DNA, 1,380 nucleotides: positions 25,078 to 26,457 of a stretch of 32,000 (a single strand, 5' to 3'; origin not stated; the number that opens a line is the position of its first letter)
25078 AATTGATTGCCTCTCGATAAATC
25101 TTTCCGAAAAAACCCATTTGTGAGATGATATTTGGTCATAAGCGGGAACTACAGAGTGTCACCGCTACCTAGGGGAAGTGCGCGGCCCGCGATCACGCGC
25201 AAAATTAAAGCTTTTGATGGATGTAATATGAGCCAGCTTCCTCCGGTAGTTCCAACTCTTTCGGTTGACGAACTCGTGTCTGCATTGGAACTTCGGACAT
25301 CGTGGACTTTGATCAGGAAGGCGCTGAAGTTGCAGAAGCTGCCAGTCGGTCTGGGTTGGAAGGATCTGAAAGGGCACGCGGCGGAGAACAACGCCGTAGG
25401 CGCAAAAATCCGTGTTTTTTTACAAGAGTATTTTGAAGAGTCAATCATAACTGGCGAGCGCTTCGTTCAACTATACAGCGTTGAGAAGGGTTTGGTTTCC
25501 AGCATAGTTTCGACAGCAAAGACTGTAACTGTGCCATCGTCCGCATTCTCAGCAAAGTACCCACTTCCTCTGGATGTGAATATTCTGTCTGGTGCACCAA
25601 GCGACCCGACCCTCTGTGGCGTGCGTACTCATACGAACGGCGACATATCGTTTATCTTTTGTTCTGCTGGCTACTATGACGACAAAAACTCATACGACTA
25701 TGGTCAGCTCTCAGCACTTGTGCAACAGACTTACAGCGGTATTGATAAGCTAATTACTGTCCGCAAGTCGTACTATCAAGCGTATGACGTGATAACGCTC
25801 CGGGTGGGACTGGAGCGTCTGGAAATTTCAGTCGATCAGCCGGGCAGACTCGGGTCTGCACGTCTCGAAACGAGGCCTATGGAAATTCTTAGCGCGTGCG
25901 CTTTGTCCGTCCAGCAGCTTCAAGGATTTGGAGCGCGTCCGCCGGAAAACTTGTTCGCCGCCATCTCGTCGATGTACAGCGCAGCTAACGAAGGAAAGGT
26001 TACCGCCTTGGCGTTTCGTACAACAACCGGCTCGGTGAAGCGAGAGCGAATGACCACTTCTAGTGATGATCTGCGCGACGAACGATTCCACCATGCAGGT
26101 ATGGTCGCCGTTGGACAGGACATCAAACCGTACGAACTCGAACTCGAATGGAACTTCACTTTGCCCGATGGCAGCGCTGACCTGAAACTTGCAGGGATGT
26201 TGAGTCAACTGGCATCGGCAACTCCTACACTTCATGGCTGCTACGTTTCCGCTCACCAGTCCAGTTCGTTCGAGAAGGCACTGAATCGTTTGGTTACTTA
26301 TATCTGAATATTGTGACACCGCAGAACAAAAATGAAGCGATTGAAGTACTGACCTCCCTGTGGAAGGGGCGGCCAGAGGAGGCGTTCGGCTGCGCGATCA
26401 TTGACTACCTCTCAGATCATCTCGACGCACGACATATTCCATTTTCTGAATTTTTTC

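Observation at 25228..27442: Translationally coupled three-gene cargo cassette (unknown, unknown, PD-(D/E)xK-like nuclease) inside an inovirus prophage: candidate undescribed defence/exclusion system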

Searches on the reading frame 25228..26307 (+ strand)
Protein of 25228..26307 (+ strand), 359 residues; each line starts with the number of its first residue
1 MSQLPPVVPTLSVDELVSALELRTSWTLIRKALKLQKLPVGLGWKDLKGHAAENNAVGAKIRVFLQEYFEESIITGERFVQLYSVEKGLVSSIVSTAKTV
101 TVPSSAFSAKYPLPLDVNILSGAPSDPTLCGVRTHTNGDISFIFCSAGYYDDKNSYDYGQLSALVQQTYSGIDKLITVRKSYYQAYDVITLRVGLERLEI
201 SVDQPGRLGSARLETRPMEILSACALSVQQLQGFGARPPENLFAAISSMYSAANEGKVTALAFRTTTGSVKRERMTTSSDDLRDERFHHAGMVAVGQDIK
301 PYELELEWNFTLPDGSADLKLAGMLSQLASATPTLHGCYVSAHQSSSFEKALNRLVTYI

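Call 3: search_protein_families(library=pfam, proteins=[window:25228-26307:+], max_evalue=1)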
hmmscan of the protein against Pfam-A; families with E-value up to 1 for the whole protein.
window:25228-26307:+ (359 aa): 1 family
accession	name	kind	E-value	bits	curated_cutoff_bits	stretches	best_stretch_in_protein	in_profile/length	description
PF15053.11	Njmu-R1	-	0.0076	15.8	27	1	33-84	124-176/352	Njmu-R1-like protein family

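Call 4: search_protein_families(library=padloc, proteins=[window:25228-26307:+], max_evalue=1)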
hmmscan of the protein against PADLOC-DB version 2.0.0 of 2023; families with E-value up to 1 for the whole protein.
window:25228-26307:+ (359 aa): 0 families

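Call 5: search_protein_families(library=phrogs, proteins=[window:25228-26307:+], max_evalue=1)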
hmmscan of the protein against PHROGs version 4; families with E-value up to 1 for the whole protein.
window:25228-26307:+ (359 aa): 2 families
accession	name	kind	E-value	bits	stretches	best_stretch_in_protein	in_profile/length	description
phrog_12777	-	unknown function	9e-47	160.8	1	15-340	4-332/352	-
phrog_18978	-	unknown function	0.17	13.2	1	261-312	27-76/108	-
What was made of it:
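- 25228..26307 (+): Gene A (359 aa). Predicted RdgC/RexA-fold protein and proposed DNA-binding sensor. Conserved residues include D203, Y250, R283 and G291. PHROG phrog_12777, 9e-47 (call 5).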

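Call 6: search_protein_families(library=ncbifam, proteins=[window:25228-26307:+], max_evalue=1)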
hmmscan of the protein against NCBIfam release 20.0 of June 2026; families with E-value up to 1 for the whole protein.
window:25228-26307:+ (359 aa): 0 families

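Call 21: find_homologous_proteins(query=window:25228-26307:+)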
Query window:25228-26307:+ (359 aa): 30 proteins with E <= 0.001 among 5336 candidates.
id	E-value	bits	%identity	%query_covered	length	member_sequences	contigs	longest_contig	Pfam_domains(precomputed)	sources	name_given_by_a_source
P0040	1.2e-233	792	100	100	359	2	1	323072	-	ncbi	-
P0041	5.2e-213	724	91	100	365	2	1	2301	-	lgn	-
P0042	2.0e-209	713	88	100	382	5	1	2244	-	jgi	jgi:hypothetical protein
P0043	7.1e-184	629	77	99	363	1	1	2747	-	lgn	-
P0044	1.5e-177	608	77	97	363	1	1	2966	-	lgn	-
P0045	3.7e-174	597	73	100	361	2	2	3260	-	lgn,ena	-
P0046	5.8e-171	586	73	99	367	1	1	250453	-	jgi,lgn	jgi:hypothetical protein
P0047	3.8e-143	495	61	99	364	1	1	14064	-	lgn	-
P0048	5.2e-143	494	62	98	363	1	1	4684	-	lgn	-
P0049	1.1e-138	480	61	99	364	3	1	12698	-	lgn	-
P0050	2.2e-135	469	59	100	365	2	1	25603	-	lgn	-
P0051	1.2e-131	457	56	100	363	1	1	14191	-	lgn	-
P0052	1.3e-126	440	60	92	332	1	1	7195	-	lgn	-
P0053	2.5e-123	430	54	99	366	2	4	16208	-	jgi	jgi:hypothetical protein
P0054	3.8e-123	429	54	99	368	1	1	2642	-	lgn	-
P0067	4.1e-89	317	45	96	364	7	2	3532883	-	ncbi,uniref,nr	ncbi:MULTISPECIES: hypothetical protein [Burkholderia cepacia complex]|uniref:Uncharacterized protei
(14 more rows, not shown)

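Call 22: find_encoding_contigs(protein=P0040, flank=10000, max_places=3)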
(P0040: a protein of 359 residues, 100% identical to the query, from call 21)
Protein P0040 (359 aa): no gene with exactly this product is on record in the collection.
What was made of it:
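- Tried and rejected: It failed (call 22).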

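Call 23: find_encoding_contigs(protein=P0067, flank=10000, max_places=3)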
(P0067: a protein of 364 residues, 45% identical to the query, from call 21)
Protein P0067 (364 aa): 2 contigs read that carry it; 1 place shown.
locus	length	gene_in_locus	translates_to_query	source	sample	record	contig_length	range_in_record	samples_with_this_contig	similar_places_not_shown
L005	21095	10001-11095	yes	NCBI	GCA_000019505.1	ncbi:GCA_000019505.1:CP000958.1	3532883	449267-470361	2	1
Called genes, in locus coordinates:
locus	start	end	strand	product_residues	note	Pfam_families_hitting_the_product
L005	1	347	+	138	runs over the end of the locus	PF01502:PRA-CH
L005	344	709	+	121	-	PF01503:PRA-PH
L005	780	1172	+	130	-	-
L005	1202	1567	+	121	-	PF11969:DcpS_C, PF01230:HIT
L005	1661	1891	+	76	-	PF02416:TatA_B_E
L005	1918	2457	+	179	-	PF02416:TatA_B_E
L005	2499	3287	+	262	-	PF00902:TatC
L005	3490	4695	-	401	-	PF00089:Trypsin, PF13365:Trypsin_2, PF00595:PDZ, PF13180:PDZ_2, PF17820:PDZ_6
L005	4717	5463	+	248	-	PF01784:DUF34_NIF3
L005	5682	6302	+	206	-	PF00355:Rieske (weak)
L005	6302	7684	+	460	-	PF00033:Cytochrome_B, PF13631:Cytochrom_B_N_2, PF00032:Cytochrom_B_C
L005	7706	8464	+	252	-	PF02167:Cytochrom_C1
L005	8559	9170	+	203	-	PF02798:GST_N, PF13417:GST_N_3, PF22441:CLIC-like_N, PF13409:GST_N_2, PF00043:GST_C (weak)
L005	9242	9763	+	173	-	PF04386:SspB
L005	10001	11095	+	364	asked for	-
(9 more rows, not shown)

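Call 33: find_homologous_proteins(query=A2, max_evalue=0.00001)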
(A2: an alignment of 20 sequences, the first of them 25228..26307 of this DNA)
Query A2 (20 sequences) (359 aa, profile of the alignment): 27 proteins with E <= 0.00001 among 8000 candidates.
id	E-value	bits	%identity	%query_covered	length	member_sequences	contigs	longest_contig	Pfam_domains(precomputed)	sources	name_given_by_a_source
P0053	2.1e-123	430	54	99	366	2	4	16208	-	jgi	jgi:hypothetical protein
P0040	1.9e-120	420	100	100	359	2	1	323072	-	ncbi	-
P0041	3.8e-119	416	91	100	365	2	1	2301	-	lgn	-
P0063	8.1e-119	415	50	92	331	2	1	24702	-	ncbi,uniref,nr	ncbi:hypothetical protein [Herbaspirillum lusitanum]|uniref:hypothetical protein n=1 Tax=Herbaspiril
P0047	1.1e-118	414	61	99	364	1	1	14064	-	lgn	-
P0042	1.2e-118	414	88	100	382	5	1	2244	-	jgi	jgi:hypothetical protein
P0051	2.6e-117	410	56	100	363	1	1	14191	-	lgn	-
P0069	4.0e-115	402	40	96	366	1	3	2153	-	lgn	-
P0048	2.5e-113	397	62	98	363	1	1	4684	-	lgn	-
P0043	4.0e-113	396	77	99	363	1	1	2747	-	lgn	-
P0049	1.8e-112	394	61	99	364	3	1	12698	-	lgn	-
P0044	4.1e-110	386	77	97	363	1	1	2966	-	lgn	-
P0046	2.7e-109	383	73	99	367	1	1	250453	-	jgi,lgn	jgi:hypothetical protein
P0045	6.5e-109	382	73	100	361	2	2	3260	-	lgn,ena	-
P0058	1.4e-107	378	52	100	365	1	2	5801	-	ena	-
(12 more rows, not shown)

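Call 38: list_cluster_members(proteins=[window:25228-26307:+, window:26726-27442:+, window:27513-28325:+, window:23216-24496:+])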
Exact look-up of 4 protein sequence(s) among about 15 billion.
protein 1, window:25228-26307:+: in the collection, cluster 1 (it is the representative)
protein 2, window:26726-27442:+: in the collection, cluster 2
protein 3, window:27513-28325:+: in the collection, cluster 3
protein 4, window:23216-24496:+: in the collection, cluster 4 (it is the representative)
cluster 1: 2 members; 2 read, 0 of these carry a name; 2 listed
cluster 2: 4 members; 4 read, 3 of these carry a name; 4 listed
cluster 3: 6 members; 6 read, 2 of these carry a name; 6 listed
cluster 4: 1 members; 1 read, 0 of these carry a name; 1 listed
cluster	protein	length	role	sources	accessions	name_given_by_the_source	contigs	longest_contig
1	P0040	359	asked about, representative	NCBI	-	-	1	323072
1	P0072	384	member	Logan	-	-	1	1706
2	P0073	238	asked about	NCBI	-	-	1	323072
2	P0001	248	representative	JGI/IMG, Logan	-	hypothetical protein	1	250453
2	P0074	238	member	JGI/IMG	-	hypothetical protein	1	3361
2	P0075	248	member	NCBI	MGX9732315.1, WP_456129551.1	hypothetical protein ACWYXO_17045 [Janthinobacterium aestuarii]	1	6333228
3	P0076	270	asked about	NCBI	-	-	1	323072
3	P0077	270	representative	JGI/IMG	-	hypothetical protein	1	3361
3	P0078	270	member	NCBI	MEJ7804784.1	MAG: hypothetical protein WKG03_02540 [Telluria sp.]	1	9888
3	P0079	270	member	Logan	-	-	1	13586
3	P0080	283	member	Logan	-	-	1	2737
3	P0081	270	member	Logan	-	-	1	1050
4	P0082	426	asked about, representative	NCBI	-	-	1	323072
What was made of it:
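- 25228..26307 (+): Exact database match P0040 (calls 21, 38).
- Tried and rejected: The host is inferred only from close relatives (Janthinobacterium/Telluria, call 38).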

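Call 44: predict_structure(alignment_id=A3)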
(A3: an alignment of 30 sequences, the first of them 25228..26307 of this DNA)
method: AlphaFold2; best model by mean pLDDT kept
length: 359 residues; sequences in the alignment: 30
mean_pLDDT: 87.1   pTM: 0.85
mean pLDDT of the five models: 87.1, 87.1, 86.0, 85.9, 85.7
residues with pLDDT >= 90: 172; 70-90: 175; 50-70: 4; < 50: 8
segments of 3 or more residues with pLDDT < 50: 1-8
pLDDT, mean of each block of 10 residues (from residue 1): 41 88 84 86 87 89 91 92 95 94 92 90 94 92 95 89 87 88 95 96 89 90 95 91 89 86 81 81 77 75 88 83 77 88 90 92
secondary structure, 60 per line:
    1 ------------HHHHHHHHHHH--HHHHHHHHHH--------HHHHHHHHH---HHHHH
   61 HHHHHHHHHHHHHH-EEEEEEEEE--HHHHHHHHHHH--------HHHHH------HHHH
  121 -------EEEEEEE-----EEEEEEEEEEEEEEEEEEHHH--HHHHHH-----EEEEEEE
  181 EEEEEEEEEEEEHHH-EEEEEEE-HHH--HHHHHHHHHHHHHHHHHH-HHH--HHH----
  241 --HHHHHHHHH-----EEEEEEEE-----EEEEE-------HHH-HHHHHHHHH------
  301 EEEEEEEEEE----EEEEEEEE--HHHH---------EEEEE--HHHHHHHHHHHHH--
elements in order: H13-23 H26-35 H44-52 H56-74 E76-84 H87-97 H106-110 H117-120 E128-134 E140-157 H163-168 E174-192 E197-203 H210-227 H243-251 E257-264 E270-274 H286-294 E301-310 E315-322 H325-328 E338-342 H345-357
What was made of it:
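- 25228..26307 (+): AF2 model pLDDT 87, pTM 0.85 (call 44).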

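Call 48: fold_search(model_id=the predicted structure, library=pdb)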
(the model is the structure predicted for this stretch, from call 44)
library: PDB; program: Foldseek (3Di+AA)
matches with E <= 10: 830; with E <= 0.001: 2
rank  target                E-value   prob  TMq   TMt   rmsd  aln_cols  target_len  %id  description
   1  2owl_A                4.1e-04  0.99  0.31  0.35   9.7       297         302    9  Crystal structure of E. coli RdgC (released 2007-03-20)
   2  2owl_B                4.9e-04  0.99  0.35  0.41  11.0       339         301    8  Crystal structure of E. coli RdgC (released 2007-03-20)
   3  4xhr_A                1.2e-03  0.47  0.12  0.18  14.2       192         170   10  Structure of a phospholipid trafficking complex, native (released 2015-07-01)
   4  5jqm_A                2.9e-03  0.41  0.13  0.16  13.8       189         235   11  Crystal Structure of Phosphatidic acid Transporter Ups1/Mdm35 Void of Bound Phospholipid from Saccharomyces Cerevisiae (released 2017-07-12)
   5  2owy_A                4.3e-03  0.89  0.30  0.33   9.6       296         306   11  The recombination-associated protein RdgC adopts a novel toroidal architecture for DNA binding (released 2007-11-20)
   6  5jqm_B                6.1e-03  0.30  0.12  0.15  14.1       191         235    9  Crystal Structure of Phosphatidic acid Transporter Ups1/Mdm35 Void of Bound Phospholipid from Saccharomyces Cerevisiae (released 2017-07-12)
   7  4ytx_B                6.1e-03  0.18  0.10  0.17  24.1       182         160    8  Crystal structure of Ups1-Mdm35 complex with PA (released 2015-08-12)
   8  4ytx_F                6.5e-03  0.28  0.10  0.17  27.9       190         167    9  Crystal structure of Ups1-Mdm35 complex with PA (released 2015-08-12)
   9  5jqm_C                8.6e-03  0.35  0.14  0.19  13.7       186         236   10  Crystal Structure of Phosphatidic acid Transporter Ups1/Mdm35 Void of Bound Phospholipid from Saccharomyces Cerevisiae (released 2017-07-12)
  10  6v04                  9.2e-03  0.25  0.16  0.21  18.7       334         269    9  DynU16 crystal structure, a putative protein in the dynemicin biosynthetic locus (released 2020-11-18)
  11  8ag0_A                9.2e-03  0.21  0.11  0.18  15.8       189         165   10  Crystal structure of mutant PRELID3a-TRIAP1 complex - R53E (released 2022-11-23)
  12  5jql_K                1.3e-02  0.14  0.09  0.15  27.6       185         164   10  Crystal Structure of Phosphatidic acid Transporter Ups1/Mdm35 Void of Bound Phospholipid from Saccharomyces Cerevisiae (released 2017-07-12)
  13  7pkn_N                1.5e-02  0.20  0.18  0.19  17.5       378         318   10  Structure of the human CCAN deltaCT complex (released 2022-04-27)
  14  6i4y_B                2.0e-02  0.13  0.10  0.15  23.7       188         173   12  X-ray structure of the human mitochondrial PRELID3b-TRIAP1 complex (released 2019-03-20)
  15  6c0w_K                2.3e-02  0.54  0.18  0.27  13.6       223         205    7  Cryo-EM structure of human kinetochore protein CENP-N with the centromeric nucleosome containing CENP-A (released 2018-01-17)
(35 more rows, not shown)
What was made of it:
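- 25228..26307 (+): Foldseek: E. coli RdgC 2owl E 4e-4, prob 0.99, also CENP-N (call 48).
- On RdgC/RexA DNA-binding fold (gene A): Foldseek: RdgC 2owl E 4e-4, prob 0.99, and CENP-N chains also listed (call 48).
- Closest known: RdgC recombination-associated DNA-binding protein. Different: RdgC is about 300 residues (chains of 301-306 in call 48) against 359 for A. RdgC is a stand-alone gene, whereas A is always followed by B and C.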

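Call 74: search_solved_structures(query=A2, max_evalue=10, show_alignments=1)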
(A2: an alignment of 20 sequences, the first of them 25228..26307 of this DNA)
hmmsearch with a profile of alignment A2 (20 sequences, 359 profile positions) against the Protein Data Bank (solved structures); distinct sequences matched with E-value up to 10: 2.
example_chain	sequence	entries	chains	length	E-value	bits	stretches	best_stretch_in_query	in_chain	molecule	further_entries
2lmi_A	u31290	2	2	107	0.11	14.4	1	65-100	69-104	G-rich sequence factor 1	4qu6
2ly1_A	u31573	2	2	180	1.7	10.5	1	88-141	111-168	Tudor domain-containing protein 7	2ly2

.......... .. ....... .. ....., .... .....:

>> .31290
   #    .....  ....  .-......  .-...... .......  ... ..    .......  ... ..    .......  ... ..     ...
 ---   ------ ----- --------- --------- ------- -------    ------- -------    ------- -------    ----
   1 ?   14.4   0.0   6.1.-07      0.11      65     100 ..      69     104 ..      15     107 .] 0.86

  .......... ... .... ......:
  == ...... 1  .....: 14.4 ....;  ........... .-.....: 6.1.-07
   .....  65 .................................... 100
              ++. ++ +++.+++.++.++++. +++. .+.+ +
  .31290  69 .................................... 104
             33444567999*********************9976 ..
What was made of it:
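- On RdgC/RexA DNA-binding fold (gene A): The PDB profile search found nothing (call 74).
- Closest known: RdgC recombination-associated DNA-binding protein. Different: There is no Pfam RdgC hit (call 3) and no profile-sequence match (call 74).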

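Call 86: fold_search(model_id=the predicted structure, library=viral)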
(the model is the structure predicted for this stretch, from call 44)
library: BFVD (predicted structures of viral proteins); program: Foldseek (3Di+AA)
matches with E <= 10: 848; with E <= 0.001: 7
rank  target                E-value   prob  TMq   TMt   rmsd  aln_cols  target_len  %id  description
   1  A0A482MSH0            1.2e-05  1.00  0.34  0.42  10.3       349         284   10  Exonuclease [Escherichia phage PTXU04]
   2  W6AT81                6.1e-05  1.00  0.31  0.30  10.0       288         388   10  (no name in the UniProt tables at hand)
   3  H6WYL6                1.9e-04  0.99  0.32  0.32  11.6       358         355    9  Recombination-associated protein [Hafnia phage Enc34]
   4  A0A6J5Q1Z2            2.2e-04  0.97  0.27  0.29  10.8       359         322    8  Uncharacterized protein [uncultured Caudovirales phage]
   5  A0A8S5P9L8            2.4e-04  0.91  0.25  0.25  14.5       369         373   10  Recombination-associated protein [Siphoviridae sp. ct8Hx23]
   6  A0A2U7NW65            2.7e-04  0.97  0.27  0.30  11.3       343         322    9  (no name in the UniProt tables at hand)
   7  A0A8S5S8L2            4.1e-04  0.96  0.24  0.27  14.3       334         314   10  Uncharacterized protein [Siphoviridae sp. ctylc9]
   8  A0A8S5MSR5            4.5e-03  0.63  0.23  0.28  14.2       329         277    9  Uncharacterized protein [Siphoviridae sp. ctD6g5]
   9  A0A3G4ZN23            6.0e-03  0.28  0.16  0.11  25.7       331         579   10  AAA family ATPase [Terrestrivirus sp.]
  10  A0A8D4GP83            8.0e-03  0.35  0.11  0.21  15.0       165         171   14  (no name in the UniProt tables at hand)
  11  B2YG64                1.1e-02  0.18  0.13  0.09  17.0       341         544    7  Uncharacterized protein [Musca hytrovirus(isolate Musca domestica/United States/Boucias/-)]
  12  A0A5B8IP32            1.1e-02  0.21  0.13  0.21  18.7       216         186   10  Uncharacterized protein [Mimiviridae sp. ChoanoV1]
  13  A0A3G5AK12            1.2e-02  0.16  0.17  0.06  23.8       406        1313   11  VETF-like early transcription factor large subunit [Solivirus sp.]
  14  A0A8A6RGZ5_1          2.0e-02  0.15  0.15  0.07  20.8       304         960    8  Polyprotein [Orthopteran flavi-related virus]
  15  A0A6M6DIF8            2.7e-02  0.20  0.19  0.15  18.8       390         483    9  (no name in the UniProt tables at hand)
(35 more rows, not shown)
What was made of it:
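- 25228..26307 (+): BFVD recombination-associated/RdgC phage proteins down to E 1.2e-5 (call 86).
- On RdgC/RexA DNA-binding fold (gene A): BFVD: 7 hits at E<=1e-3, the named ones being recombination-associated/RdgC-type (call 86).
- Closest known: RdgC recombination-associated DNA-binding protein. Same: It is the best structural match over about 300-340 aligned columns in both PDB and BFVD (calls 48, 86).
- The best named viral matches are RdgC-type recombination-associated proteins, down to E 1.2e-5 (calls 44, 48, 86). The best structural matches of A are RdgC and phage 'recombination-associated' proteins (calls 48, 86).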
